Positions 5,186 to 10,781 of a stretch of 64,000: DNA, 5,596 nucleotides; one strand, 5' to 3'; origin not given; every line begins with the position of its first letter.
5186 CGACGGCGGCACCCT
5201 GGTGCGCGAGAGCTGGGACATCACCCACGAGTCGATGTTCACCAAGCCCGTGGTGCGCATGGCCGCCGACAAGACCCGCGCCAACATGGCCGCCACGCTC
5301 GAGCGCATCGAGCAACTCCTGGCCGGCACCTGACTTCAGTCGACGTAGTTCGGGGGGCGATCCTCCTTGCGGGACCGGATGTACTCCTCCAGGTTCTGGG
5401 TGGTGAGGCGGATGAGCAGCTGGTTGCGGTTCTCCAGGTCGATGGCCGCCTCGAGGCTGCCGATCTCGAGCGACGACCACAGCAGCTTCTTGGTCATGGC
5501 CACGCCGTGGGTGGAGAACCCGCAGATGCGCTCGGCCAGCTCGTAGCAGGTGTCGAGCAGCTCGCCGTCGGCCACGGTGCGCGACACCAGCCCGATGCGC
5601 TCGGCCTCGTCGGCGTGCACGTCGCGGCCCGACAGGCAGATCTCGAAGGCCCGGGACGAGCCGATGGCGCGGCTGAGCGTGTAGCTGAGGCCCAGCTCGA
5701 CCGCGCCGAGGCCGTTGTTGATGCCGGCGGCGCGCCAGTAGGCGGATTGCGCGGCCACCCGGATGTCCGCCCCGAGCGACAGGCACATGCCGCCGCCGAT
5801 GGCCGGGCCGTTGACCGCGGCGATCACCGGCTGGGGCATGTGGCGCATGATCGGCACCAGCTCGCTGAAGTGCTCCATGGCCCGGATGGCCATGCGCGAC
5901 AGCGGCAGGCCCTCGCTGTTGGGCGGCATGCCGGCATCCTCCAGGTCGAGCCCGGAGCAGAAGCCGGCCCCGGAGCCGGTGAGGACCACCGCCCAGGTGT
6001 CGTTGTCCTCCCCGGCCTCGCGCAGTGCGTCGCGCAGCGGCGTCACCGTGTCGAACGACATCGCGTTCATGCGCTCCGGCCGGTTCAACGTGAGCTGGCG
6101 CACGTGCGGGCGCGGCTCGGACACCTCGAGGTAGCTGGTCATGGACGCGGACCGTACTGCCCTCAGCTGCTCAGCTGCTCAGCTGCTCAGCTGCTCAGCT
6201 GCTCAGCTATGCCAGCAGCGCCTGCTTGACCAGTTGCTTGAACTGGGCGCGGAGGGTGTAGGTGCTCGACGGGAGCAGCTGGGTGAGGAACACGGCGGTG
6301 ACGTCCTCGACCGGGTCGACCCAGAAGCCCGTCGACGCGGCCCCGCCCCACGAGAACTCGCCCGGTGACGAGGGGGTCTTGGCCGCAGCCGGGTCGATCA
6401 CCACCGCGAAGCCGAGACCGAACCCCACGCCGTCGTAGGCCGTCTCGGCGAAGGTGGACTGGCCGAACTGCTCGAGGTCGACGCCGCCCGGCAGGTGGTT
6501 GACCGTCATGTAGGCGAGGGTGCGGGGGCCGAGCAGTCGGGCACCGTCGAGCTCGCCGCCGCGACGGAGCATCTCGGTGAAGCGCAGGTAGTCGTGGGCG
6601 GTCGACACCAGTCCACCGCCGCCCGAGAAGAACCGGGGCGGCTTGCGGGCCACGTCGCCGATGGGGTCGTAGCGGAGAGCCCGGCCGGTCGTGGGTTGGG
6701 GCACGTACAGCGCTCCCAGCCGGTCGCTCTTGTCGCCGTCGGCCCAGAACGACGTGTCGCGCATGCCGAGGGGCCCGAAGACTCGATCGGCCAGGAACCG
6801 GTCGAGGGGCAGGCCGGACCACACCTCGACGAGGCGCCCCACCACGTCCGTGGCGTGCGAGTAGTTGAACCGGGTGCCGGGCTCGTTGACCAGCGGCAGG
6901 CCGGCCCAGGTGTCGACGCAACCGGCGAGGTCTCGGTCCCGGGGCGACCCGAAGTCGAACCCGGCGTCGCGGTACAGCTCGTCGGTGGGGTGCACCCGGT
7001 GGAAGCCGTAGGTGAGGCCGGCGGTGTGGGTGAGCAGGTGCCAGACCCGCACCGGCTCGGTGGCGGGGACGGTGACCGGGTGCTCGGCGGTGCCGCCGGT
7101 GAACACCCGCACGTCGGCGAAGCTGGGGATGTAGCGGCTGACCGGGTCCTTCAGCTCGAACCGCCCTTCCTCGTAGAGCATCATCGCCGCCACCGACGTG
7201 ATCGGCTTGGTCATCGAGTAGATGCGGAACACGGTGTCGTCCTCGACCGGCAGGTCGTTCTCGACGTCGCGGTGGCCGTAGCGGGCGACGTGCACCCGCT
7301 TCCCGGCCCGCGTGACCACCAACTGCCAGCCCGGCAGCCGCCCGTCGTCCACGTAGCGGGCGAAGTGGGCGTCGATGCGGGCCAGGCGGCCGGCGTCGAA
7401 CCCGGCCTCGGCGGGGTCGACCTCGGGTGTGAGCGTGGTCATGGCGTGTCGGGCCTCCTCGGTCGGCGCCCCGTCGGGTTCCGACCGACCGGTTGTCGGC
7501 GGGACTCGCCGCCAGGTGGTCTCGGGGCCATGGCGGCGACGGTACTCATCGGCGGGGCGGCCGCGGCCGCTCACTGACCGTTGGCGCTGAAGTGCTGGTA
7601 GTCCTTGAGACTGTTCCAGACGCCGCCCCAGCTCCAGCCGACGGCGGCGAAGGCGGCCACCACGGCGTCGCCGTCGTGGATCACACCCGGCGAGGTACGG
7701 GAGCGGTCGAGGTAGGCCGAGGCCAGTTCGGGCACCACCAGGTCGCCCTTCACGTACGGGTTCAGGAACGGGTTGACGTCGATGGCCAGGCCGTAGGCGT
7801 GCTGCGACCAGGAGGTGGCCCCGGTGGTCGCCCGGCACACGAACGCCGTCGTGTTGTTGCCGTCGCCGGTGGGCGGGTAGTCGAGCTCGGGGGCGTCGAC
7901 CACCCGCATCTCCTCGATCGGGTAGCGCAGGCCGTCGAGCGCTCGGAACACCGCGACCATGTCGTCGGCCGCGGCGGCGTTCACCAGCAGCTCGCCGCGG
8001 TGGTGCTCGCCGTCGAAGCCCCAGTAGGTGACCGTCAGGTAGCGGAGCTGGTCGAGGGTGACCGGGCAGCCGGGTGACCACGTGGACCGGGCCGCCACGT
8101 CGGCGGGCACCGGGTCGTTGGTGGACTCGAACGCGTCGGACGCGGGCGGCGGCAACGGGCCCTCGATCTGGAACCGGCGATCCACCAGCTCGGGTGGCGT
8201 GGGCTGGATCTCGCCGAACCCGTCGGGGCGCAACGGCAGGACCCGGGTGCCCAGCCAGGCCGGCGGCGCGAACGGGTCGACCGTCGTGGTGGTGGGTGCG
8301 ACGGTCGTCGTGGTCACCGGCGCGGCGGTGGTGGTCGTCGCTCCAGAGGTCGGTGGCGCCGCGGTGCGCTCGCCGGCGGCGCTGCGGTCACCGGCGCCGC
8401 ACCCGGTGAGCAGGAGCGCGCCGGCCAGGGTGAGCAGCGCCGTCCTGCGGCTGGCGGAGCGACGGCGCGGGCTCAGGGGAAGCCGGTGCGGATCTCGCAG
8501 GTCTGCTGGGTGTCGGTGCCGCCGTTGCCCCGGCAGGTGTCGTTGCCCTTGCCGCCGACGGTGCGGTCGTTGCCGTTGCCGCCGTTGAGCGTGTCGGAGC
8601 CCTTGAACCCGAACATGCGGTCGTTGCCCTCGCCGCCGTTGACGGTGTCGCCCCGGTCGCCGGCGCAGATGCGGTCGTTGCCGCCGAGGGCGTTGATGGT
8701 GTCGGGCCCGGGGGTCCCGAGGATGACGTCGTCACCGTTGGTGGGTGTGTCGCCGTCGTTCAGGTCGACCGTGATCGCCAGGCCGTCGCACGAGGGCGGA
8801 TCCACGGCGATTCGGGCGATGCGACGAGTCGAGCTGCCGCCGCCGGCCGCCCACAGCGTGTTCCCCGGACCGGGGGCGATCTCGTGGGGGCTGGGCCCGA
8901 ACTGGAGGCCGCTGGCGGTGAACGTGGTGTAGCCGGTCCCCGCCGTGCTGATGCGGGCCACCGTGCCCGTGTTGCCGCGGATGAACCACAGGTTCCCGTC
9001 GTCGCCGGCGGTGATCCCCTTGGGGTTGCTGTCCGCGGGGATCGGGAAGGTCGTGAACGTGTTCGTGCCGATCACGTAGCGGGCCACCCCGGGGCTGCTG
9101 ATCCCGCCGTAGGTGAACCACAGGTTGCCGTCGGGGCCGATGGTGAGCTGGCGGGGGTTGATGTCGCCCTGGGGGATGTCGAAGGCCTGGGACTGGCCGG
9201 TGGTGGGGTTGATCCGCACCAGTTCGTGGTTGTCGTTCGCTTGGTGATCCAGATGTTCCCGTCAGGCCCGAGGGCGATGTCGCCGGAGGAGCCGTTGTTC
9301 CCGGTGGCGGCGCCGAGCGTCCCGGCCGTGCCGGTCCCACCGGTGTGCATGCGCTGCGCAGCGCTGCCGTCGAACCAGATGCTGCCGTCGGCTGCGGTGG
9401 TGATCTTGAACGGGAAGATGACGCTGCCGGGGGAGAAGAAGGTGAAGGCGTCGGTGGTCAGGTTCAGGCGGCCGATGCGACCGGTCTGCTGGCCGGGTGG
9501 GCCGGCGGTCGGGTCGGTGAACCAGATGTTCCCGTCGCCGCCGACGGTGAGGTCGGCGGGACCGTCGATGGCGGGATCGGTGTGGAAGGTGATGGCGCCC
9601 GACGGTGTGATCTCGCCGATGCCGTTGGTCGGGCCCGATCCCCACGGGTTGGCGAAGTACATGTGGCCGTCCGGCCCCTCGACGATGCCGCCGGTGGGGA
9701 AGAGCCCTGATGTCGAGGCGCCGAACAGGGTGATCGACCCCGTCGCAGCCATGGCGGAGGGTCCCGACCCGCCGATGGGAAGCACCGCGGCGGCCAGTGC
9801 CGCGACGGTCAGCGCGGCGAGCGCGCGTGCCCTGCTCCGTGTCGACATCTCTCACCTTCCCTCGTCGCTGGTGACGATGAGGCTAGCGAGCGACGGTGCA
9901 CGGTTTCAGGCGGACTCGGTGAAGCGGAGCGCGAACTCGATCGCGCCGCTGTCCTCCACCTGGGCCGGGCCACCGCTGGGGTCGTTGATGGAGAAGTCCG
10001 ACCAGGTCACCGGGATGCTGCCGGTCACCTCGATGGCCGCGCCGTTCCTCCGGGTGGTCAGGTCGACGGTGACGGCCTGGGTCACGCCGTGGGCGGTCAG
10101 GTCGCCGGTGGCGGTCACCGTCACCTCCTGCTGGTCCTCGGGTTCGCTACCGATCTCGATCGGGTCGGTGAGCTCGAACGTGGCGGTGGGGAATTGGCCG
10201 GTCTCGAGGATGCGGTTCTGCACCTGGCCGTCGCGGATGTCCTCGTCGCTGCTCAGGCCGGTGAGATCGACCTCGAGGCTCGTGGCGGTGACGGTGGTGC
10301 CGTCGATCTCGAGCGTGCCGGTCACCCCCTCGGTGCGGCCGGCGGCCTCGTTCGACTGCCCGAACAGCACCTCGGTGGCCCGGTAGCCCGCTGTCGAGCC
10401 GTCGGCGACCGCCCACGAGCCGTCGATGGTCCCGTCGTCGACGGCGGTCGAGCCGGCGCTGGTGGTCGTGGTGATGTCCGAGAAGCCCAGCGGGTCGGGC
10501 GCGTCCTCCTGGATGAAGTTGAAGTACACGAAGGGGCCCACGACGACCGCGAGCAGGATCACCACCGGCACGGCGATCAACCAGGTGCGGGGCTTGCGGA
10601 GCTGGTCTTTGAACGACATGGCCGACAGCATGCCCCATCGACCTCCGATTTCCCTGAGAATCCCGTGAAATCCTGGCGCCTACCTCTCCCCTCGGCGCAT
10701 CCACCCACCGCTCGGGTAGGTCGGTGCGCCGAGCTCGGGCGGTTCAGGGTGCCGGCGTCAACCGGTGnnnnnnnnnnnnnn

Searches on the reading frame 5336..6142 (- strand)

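Call 45: search_protein_families(library=pfam, proteins=[window:5336-6142:-], max_evalue=0.00001)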
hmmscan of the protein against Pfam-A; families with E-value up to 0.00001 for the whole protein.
window:5336-6142:- (268 aa): 2 families
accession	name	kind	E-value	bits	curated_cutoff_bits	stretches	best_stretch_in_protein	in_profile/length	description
PF00378.25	ECH_1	-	3.8e-43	148.1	27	1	14-266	6-248/251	Enoyl-CoA hydratase/isomerase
PF16113.10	ECH_2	-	8.5e-25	88.4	27.2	1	15-204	2-186/335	Enoyl-CoA hydratase/isomerase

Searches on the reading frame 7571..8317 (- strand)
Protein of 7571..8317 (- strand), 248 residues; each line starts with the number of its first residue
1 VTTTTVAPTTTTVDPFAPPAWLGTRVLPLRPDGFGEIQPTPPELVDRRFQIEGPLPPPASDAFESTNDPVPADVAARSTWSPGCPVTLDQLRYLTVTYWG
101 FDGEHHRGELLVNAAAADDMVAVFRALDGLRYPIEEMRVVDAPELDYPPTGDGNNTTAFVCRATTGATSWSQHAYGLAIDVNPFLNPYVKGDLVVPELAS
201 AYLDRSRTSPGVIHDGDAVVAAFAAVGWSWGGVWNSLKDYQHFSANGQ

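Call 45: search_protein_families(library=pfam, proteins=[window:7571-8317:-], max_evalue=0.00001)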
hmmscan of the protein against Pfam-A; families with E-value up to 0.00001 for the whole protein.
window:7571-8317:- (248 aa): 1 family
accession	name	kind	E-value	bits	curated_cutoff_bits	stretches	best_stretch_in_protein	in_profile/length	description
PF13539.11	Peptidase_M15_4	-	1.7e-23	83.4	25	1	165-244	1-69/70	D-alanyl-D-alanine carboxypeptidase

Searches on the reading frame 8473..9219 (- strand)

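Call 45: search_protein_families(library=pfam, proteins=[window:8473-9219:-], max_evalue=0.00001)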
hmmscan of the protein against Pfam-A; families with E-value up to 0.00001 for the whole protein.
window:8473-9219:- (248 aa): 2 families
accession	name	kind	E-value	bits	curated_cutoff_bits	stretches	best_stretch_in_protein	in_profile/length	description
PF24684.1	Vgb_lyase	-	1.7e-17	63.6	50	1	7-138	126-250/290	Virginiamycin B lyase family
PF00353.25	HemolysinCabind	-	1.3e-13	51.1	23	2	187-218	3-34/36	RTX calcium-binding nonapeptide repeat (4 copies)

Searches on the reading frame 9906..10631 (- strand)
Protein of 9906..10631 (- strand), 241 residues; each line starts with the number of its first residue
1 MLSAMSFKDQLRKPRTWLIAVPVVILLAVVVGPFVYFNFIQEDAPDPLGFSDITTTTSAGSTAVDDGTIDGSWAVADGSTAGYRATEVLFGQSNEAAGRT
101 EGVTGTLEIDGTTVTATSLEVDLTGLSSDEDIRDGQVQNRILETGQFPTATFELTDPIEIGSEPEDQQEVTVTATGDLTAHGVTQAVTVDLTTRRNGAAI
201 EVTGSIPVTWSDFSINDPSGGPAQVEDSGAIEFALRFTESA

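Call 45: search_protein_families(library=pfam, proteins=[window:9906-10631:-], max_evalue=0.00001)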
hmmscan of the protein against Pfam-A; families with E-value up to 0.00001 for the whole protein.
window:9906-10631:- (241 aa): 1 family
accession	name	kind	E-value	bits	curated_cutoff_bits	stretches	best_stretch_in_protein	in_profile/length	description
PF04264.18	YceI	-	3.2e-21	76.7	23.7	1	79-237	8-150/150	YceI-like domain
